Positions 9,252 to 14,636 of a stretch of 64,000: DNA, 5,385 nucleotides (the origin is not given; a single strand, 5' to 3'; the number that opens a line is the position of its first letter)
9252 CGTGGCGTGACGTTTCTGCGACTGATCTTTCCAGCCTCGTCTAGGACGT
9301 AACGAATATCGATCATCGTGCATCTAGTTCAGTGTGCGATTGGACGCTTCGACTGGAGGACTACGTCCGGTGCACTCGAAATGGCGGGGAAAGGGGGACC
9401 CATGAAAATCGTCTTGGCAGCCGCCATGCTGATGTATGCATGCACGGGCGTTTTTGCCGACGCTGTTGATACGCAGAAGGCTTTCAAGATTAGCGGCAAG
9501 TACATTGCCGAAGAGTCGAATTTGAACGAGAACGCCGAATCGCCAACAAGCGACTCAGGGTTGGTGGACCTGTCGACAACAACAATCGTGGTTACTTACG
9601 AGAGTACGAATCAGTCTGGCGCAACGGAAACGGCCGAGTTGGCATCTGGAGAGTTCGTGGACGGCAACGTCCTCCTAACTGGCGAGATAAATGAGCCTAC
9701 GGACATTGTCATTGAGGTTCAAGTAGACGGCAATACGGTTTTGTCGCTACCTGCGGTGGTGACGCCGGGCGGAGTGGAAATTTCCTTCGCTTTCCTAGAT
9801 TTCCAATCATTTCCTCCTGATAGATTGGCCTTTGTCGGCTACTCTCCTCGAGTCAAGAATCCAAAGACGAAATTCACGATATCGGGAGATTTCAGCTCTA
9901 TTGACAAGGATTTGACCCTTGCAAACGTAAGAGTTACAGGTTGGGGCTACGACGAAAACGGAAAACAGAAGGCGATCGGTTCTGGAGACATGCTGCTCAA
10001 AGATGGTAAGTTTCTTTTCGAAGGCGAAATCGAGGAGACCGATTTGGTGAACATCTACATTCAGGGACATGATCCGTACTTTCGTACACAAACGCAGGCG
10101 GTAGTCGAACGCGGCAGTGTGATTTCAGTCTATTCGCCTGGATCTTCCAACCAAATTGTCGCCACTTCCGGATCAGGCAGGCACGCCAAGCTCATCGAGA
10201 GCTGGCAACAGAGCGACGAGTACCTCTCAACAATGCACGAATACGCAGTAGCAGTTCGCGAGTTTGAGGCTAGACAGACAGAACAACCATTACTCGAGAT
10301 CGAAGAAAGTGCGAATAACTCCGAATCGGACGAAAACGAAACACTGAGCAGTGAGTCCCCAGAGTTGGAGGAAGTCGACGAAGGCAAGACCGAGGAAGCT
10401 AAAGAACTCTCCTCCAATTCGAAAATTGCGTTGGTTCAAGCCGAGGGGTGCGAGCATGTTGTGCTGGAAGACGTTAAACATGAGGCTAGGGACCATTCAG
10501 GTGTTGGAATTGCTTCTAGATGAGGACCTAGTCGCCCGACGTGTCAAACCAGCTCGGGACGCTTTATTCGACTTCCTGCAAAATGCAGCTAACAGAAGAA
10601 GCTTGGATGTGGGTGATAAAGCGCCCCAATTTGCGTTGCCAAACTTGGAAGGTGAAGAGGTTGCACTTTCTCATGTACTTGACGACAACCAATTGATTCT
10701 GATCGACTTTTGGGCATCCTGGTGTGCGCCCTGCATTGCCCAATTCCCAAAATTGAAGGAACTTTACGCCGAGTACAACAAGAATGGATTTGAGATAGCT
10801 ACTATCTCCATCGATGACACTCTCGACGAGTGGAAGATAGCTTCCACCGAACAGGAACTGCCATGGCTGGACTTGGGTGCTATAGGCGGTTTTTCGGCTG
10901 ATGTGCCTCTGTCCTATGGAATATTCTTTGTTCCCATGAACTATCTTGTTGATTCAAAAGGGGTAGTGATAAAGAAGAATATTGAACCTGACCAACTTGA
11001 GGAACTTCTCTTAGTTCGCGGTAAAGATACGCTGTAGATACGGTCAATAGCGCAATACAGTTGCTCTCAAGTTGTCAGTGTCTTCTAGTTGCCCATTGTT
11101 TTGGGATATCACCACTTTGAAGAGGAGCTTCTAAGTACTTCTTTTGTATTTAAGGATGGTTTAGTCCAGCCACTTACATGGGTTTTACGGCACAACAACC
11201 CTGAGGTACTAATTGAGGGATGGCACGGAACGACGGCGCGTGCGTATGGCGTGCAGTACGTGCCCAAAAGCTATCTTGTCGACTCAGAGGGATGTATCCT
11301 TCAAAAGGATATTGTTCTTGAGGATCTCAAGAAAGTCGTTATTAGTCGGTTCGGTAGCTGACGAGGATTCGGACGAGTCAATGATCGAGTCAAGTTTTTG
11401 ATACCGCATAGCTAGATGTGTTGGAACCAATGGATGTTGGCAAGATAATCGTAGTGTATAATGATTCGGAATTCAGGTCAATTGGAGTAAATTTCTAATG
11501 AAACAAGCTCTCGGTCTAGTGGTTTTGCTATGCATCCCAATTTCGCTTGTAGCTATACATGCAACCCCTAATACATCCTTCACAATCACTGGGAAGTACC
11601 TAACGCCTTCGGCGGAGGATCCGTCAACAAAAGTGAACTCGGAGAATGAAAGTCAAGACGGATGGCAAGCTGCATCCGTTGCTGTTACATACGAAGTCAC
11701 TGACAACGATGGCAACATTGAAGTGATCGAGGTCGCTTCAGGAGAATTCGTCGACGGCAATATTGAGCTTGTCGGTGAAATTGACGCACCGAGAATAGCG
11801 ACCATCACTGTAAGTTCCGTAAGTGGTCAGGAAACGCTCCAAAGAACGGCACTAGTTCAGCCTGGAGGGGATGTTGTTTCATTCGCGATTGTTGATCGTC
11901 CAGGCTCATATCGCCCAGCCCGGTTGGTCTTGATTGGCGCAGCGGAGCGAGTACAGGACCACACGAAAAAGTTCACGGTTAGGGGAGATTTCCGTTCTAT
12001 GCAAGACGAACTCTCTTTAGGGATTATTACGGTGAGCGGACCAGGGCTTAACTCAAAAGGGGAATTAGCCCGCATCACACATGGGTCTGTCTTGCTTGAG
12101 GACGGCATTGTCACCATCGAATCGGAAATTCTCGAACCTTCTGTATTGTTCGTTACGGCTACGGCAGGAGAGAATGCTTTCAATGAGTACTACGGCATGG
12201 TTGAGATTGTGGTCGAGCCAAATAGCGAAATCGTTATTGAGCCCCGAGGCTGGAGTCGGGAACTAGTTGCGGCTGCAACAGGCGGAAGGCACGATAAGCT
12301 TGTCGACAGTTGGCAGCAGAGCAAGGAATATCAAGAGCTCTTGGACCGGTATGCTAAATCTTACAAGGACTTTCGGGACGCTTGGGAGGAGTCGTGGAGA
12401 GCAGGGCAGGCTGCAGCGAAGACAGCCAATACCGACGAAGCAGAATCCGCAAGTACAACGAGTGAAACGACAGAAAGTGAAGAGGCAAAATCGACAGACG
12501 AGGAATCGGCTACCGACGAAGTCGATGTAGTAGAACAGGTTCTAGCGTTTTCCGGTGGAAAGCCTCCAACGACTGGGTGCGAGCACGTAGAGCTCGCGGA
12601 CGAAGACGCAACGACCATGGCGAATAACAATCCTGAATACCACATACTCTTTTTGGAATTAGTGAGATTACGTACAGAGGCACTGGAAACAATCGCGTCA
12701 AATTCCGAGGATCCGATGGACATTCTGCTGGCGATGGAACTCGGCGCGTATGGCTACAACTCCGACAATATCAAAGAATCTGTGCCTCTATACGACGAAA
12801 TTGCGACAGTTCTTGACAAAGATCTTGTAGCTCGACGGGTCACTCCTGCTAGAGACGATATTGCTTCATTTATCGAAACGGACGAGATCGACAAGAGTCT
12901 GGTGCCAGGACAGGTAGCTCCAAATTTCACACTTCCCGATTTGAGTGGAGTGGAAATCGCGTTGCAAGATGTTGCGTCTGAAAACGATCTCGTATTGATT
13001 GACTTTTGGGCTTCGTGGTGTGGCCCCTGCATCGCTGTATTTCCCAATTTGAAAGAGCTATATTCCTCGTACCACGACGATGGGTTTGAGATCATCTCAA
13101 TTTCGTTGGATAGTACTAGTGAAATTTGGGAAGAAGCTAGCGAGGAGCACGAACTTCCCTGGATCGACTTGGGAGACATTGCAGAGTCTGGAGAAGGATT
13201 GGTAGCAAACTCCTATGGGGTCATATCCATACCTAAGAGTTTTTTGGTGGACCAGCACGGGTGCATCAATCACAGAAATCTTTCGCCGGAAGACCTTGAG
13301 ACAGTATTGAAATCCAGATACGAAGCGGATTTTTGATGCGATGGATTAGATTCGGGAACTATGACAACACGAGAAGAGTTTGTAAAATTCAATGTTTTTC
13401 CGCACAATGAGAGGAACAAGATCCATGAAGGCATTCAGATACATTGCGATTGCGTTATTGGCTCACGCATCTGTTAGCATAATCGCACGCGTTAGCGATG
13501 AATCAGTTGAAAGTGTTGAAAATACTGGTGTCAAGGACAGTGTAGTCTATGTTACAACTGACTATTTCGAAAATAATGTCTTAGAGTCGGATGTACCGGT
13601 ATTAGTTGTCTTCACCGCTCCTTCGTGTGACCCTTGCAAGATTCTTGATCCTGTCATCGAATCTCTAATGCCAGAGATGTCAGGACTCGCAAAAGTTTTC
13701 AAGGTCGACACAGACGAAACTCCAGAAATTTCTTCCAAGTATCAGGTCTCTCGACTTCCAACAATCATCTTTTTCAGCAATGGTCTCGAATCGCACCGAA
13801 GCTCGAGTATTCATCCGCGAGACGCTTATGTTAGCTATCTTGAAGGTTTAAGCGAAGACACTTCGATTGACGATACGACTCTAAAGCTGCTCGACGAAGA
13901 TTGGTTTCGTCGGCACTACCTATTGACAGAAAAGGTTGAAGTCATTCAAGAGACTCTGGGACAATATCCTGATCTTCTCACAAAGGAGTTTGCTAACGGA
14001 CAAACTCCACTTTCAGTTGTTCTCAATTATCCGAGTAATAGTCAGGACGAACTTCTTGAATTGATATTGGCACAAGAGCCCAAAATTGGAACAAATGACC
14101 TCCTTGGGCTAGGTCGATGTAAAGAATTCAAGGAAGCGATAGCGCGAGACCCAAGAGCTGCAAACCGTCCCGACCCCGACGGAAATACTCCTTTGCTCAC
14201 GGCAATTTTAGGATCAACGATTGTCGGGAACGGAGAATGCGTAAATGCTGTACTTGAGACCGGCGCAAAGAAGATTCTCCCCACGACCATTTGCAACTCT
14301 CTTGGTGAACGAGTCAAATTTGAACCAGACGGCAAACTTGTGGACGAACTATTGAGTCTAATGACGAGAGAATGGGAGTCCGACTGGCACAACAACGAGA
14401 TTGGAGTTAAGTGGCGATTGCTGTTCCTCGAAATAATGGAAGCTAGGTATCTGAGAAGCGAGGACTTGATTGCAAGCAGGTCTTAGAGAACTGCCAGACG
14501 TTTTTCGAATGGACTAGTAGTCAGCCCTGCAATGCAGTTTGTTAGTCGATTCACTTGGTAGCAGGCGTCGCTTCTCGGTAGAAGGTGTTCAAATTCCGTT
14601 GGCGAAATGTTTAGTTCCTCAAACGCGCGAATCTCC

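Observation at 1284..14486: Array of ~600-aa secreted 'double beta-module + acidic linker + TlpA-thioredoxin' paralogues, interleaved with secreted Trx-ankyrin fusions and an FGE-fold protein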

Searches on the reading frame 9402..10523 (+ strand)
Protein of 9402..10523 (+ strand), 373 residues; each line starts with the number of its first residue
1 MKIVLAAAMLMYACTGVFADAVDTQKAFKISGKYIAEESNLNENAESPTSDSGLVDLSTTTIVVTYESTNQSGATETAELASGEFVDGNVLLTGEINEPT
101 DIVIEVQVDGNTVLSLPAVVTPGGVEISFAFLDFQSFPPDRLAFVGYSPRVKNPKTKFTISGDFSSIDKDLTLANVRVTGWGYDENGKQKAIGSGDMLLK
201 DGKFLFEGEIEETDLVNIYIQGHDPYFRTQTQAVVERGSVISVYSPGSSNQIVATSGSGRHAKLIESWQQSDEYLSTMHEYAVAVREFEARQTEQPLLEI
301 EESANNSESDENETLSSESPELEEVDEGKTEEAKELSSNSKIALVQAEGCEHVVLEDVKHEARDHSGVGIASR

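Call 3: search_protein_families(library=pfam, proteins=[window:9402-10523:+], max_evalue=0.01)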
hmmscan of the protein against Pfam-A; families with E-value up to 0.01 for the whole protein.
window:9402-10523:+ (373 aa): 1 family
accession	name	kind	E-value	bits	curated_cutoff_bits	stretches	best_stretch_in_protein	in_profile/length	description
PF14289.11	DUF4369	-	8.7e-06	26.7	25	1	158-259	1-86/91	Domain of unknown function (DUF4369)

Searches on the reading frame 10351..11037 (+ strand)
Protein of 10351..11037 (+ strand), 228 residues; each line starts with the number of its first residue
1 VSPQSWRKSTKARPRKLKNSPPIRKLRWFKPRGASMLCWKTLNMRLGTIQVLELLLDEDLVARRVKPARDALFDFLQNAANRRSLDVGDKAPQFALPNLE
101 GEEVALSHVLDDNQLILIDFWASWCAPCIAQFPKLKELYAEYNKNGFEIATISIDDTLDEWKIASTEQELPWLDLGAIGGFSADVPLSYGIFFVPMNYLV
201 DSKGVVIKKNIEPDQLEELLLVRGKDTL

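Call 3: search_protein_families(library=pfam, proteins=[window:10351-11037:+], max_evalue=0.01)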
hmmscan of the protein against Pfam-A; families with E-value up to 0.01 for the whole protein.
window:10351-11037:+ (228 aa): 5 families
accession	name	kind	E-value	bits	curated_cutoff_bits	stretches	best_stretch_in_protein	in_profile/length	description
PF00578.27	AhpC-TSA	-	3.7e-17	62.9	26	1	87-207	1-122/124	AhpC/TSA family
PF08534.16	Redoxin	-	9e-15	55.2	26.6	1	87-215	2-137/148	Redoxin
PF13905.12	Thioredoxin_8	-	2.2e-13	50.8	27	1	113-204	1-92/94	Thioredoxin-like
PF00085.26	Thioredoxin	-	7.7e-09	35.9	23.5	1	108-157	13-61/103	Thioredoxin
PF00255.25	GSHPx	-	0.0033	17.4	27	1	98-150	8-57/108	Glutathione peroxidase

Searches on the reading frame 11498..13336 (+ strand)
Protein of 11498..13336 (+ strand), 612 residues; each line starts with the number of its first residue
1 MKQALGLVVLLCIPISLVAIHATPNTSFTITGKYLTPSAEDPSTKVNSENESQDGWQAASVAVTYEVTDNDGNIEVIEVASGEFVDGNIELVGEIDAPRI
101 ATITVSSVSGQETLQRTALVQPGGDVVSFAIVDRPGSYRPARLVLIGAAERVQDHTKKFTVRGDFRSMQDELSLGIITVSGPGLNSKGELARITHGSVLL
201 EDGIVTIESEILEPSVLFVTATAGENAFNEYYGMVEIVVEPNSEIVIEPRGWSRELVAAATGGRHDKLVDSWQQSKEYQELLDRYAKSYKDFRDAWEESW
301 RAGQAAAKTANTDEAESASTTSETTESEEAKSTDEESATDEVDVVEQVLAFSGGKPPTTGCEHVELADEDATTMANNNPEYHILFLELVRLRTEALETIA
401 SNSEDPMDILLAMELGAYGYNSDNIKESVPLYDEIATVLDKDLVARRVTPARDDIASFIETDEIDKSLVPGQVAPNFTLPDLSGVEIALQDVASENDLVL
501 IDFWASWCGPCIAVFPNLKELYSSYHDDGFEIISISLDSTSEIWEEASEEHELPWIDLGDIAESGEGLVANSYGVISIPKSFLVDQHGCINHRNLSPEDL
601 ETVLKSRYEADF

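Call 3: search_protein_families(library=pfam, proteins=[window:11498-13336:+], max_evalue=0.01)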
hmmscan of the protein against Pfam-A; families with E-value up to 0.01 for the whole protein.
window:11498-13336:+ (612 aa): 5 families
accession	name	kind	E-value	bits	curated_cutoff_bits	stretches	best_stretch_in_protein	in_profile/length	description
PF00578.27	AhpC-TSA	-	5.4e-18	65.6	26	1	470-592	1-123/124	AhpC/TSA family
PF13905.12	Thioredoxin_8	-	2.5e-16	60.2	27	1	496-588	1-92/94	Thioredoxin-like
PF08534.16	Redoxin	-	7.8e-16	58.6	26.6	1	471-601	3-139/148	Redoxin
PF00085.26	Thioredoxin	-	4.9e-10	39.8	23.5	1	490-544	12-65/103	Thioredoxin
PF13098.12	Thioredoxin_2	-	0.0079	17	27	0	493-587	2-85/104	Thioredoxin-like domain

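Call 6: search_protein_families(library=ncbifam, proteins=[window:11498-13336:+], max_evalue=0.01)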
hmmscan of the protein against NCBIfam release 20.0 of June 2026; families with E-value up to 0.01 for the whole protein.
window:11498-13336:+ (612 aa): 16 families
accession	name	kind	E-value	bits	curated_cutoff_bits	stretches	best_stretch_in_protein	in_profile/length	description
NF002854.0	PRK03147.1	subfamily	2.3e-21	76.5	170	1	467-592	35-154/176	thiol-disulfide oxidoreductase ResA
TIGR00385.1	dsbE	subfamily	1.2e-14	54.3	123.15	1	462-604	29-167/173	DsbE family thiol:disulfide interchange protein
NF041054.1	WAxxUGC_long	equivalog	6e-12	45.5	300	1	471-591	81-195/354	ResA-like WAxxUGC motif-containing protein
TIGR01068.1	thioredoxin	equivalog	7.9e-11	42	96.8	1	491-545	9-62/101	thioredoxin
NF047696.1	ThlDiSintTplARhiz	equivalog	4.4e-10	39.7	230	1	475-590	78-193/219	thiol:disulfide interchange protein TlpA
NF041202.1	StoA_CxxC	exception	5.1e-09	36.2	210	1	492-597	48-151/163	endospore biogenesis thiol-disulfide oxidoreductase StoA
NF047697.1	ThioredTrxAClost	equivalog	7.8e-07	29.2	140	1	490-528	11-49/105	thioredoxin TrxA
TIGR01126.1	pdi_dom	equivalog_domain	1.8e-06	28.2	107.2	1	491-542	8-60/105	protein disulfide-isomerase domain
NF006898.0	PRK09381.1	equivalog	2.5e-06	27.8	138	1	491-526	16-51/109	thioredoxin TrxA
NF008229.0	PRK10996.1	equivalog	1.1e-05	25.1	125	1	486-521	42-77/141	thioredoxin TrxC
TIGR02661.1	MauD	equivalog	2.3e-05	23.9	188.6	1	470-604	48-175/189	methylamine dehydrogenase accessory protein MauD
NF006960.0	PRK09437.1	equivalog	3.1e-05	23.9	140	1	467-583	3-112/156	thioredoxin-dependent thiol peroxidase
TIGR01130.1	ER_PDI_fam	subfamily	5.9e-05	22.8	344.25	1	490-542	12-64/476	protein disulfide-isomerase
NF011941.0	PRK15412.1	equivalog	8e-05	22.2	359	1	468-595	39-160/185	thiol:disulfide interchange protein DsbE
NF010625.0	PRK14018.1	equivalog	0.00015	20.4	522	1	491-591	51-153/521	bifunctional peptide-methionine (S)-S-oxide reductase MsrA/peptide-methionine (R)-S-oxide reductase MsrB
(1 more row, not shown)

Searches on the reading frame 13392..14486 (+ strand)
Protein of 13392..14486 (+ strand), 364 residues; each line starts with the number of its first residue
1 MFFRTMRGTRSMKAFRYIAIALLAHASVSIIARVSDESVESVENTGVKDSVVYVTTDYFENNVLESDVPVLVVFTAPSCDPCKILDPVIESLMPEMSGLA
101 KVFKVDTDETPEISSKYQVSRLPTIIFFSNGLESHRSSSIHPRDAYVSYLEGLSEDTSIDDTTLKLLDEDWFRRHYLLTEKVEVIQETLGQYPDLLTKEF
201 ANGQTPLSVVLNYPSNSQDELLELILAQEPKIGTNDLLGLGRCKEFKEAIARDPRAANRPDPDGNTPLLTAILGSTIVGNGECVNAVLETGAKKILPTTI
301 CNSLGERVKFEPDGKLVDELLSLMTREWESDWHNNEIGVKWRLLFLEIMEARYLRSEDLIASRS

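Call 3: search_protein_families(library=pfam, proteins=[window:13392-14486:+], max_evalue=0.01)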
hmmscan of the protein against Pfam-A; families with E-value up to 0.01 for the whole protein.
window:13392-14486:+ (364 aa): 5 families
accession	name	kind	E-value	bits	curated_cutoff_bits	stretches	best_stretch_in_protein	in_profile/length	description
PF00085.26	Thioredoxin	-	1.8e-20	73.3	23.5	1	51-149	2-100/103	Thioredoxin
PF13098.12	Thioredoxin_2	-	7.4e-05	23.5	27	1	68-131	6-85/104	Thioredoxin-like domain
PF02966.22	DIM1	-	0.0028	17.9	27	1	69-130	21-83/133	Mitosis protein DIM1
PF13192.12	Thioredoxin_3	-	0.0031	18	24.8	1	76-126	7-54/76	Thioredoxin domain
PF04756.19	OST3_OST6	-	0.0071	16.2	27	0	49-135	11-109/294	OST3 / OST6 family, transporter family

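Call 6: search_protein_families(library=ncbifam, proteins=[window:13392-14486:+], max_evalue=0.01)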
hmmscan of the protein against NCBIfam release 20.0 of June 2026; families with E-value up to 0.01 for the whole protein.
window:13392-14486:+ (364 aa): 8 families
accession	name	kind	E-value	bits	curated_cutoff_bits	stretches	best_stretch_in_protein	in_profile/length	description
TIGR01068.1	thioredoxin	equivalog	2.4e-21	75.8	96.8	1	55-148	2-95/101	thioredoxin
NF008229.0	PRK10996.1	equivalog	1.1e-16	60.8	125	1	47-150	33-135/141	thioredoxin TrxC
NF006898.0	PRK09381.1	equivalog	2.2e-14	53.7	138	1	48-131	2-85/109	thioredoxin TrxA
NF047697.1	ThioredTrxAClost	equivalog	1.3e-12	47.8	140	1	52-133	2-83/105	thioredoxin TrxA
TIGR01126.1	pdi_dom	equivalog_domain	2.7e-12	46.9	107.2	1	55-133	2-83/105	protein disulfide-isomerase domain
TIGR01130.1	ER_PDI_fam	subfamily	1e-10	41.8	344.25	1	50-159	2-113/476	protein disulfide-isomerase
TIGR00411.1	redox_disulf_1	equivalog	1.9e-05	24.6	92.75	1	72-127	4-59/82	MJ0307 family thioredoxin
TIGR02187.2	PDO_seleno_TRX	equivalog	0.007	15.7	185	0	64-131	15-81/209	protein disulfide oxidoreductase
